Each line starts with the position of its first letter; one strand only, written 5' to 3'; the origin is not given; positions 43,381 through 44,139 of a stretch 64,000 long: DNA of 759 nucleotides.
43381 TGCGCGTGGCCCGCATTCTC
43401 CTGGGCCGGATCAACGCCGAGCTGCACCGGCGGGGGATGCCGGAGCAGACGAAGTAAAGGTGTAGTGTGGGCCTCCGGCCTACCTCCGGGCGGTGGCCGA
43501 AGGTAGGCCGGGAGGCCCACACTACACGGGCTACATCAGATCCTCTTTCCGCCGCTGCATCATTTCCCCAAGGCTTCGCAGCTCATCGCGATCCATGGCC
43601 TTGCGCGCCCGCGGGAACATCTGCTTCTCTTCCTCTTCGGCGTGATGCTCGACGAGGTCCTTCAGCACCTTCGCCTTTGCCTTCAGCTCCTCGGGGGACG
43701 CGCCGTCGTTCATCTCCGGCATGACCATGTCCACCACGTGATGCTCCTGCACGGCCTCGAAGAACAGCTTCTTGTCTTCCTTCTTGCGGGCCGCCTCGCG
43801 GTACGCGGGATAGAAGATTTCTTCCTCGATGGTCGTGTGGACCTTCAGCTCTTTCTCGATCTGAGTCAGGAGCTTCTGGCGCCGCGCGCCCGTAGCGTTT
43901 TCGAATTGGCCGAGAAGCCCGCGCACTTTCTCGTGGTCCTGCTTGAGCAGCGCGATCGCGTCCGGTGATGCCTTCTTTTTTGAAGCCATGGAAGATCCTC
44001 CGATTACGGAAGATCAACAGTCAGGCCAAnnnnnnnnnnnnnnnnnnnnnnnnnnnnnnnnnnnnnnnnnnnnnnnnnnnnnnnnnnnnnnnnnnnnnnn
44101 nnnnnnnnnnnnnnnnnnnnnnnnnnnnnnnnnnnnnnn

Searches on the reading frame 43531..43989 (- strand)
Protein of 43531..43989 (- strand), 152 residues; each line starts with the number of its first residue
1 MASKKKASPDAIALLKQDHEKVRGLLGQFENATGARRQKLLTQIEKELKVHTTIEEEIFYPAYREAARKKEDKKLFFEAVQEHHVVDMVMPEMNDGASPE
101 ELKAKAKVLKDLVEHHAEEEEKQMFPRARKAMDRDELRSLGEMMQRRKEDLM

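Call 5: search_protein_families(library=pfam, proteins=[window:43531-43989:-], max_evalue=1)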
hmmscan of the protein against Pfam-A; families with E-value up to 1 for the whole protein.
window:43531-43989:- (152 aa): 3 families
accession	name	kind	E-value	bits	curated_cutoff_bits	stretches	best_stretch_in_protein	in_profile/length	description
PF01814.28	Hemerythrin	-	2.2e-16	60.9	25.3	1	11-128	2-127/127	Hemerythrin HHE cation binding domain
PF16342.10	DUF4972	-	0.0087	16.4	28.8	1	100-149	47-96/128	Domain of unknown function (DUF4972)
PF15745.10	AP1AR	-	0.052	13.5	27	1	39-93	60-116/276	AP-1 complex-associated regulatory protein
